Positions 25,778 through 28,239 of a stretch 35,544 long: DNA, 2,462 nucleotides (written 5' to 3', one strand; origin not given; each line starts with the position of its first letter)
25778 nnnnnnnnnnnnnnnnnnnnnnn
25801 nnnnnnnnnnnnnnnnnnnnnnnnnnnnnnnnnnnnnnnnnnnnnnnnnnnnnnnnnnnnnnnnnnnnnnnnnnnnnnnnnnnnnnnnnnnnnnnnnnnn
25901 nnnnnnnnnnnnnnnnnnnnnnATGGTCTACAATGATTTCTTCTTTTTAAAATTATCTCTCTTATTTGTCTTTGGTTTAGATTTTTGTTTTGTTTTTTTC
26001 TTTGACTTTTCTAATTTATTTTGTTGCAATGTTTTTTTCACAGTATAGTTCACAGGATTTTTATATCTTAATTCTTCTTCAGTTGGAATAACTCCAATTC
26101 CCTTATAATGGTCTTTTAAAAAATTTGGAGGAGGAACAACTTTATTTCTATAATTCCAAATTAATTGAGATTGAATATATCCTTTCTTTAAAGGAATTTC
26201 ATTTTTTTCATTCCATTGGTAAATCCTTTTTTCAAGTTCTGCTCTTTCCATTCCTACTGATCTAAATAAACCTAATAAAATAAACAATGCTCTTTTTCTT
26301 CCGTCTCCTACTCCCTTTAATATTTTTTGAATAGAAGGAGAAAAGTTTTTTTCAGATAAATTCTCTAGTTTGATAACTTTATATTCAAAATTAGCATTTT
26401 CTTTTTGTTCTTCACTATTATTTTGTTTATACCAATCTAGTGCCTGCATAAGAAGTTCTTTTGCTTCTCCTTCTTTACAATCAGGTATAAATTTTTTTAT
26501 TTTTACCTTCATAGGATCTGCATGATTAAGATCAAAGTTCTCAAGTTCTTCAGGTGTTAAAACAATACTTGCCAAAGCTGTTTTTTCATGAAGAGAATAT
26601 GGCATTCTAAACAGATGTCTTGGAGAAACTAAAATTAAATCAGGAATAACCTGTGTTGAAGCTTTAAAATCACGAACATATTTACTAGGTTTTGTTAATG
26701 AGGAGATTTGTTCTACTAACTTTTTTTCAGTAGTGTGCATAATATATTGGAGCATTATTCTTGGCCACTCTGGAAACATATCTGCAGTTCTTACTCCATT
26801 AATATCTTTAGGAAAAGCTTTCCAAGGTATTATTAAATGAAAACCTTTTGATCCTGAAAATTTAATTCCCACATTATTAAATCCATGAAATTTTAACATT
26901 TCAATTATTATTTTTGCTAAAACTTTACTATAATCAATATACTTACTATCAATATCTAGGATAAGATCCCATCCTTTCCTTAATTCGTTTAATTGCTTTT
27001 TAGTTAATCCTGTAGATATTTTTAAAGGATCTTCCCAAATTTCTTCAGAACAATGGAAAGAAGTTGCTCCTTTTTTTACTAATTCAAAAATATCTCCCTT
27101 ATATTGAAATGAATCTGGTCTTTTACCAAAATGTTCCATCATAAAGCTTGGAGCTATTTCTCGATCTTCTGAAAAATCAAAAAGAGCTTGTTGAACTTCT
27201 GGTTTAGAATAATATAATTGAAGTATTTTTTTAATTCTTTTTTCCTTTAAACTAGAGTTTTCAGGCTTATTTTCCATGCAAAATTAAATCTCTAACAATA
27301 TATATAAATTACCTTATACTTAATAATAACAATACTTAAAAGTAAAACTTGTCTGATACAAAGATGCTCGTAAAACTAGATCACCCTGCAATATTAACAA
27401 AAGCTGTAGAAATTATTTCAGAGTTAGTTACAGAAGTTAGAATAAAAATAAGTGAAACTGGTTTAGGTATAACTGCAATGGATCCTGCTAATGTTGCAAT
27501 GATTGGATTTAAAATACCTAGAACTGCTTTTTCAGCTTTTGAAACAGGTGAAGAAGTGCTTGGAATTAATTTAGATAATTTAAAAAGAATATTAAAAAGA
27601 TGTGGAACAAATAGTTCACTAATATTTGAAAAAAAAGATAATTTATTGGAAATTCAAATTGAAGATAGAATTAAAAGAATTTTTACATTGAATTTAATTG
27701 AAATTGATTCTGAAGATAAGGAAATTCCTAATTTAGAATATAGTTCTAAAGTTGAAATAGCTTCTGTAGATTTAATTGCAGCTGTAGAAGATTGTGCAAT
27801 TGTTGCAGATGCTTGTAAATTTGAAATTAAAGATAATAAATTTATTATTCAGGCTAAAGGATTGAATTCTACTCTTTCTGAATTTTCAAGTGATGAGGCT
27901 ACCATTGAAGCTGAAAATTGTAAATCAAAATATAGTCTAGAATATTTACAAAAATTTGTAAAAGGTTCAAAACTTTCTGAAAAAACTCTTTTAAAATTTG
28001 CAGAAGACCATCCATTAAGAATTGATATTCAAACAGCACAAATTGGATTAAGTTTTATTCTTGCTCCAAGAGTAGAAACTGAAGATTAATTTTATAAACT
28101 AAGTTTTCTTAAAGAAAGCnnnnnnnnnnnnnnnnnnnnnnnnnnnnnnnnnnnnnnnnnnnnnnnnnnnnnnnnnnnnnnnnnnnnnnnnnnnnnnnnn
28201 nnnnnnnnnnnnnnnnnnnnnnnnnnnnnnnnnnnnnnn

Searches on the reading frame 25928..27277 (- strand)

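Call 7: search_protein_families(library=pfam, proteins=[window:25928-27277:-], max_evalue=0.001)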
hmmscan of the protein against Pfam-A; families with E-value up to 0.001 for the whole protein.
window:25928-27277:- (449 aa): 1 family
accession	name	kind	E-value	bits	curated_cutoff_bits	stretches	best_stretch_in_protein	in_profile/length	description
PF01896.25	DNA_primase_S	-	1.1e-08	36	26.8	1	108-240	15-161/163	DNA primase small subunit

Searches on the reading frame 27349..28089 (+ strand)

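Call 7: search_protein_families(library=pfam, proteins=[window:27349-28089:+], max_evalue=0.001)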
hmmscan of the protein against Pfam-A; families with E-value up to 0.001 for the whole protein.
window:27349-28089:+ (246 aa): 2 families
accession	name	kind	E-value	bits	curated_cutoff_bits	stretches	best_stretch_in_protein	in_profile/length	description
PF00705.23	PCNA_N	-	5.1e-15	55.8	20.3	1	8-121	4-123/127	Proliferating cell nuclear antigen, N-terminal domain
PF02747.20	PCNA_C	-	7.9e-08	33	23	1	126-241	2-127/128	Proliferating cell nuclear antigen, C-terminal domain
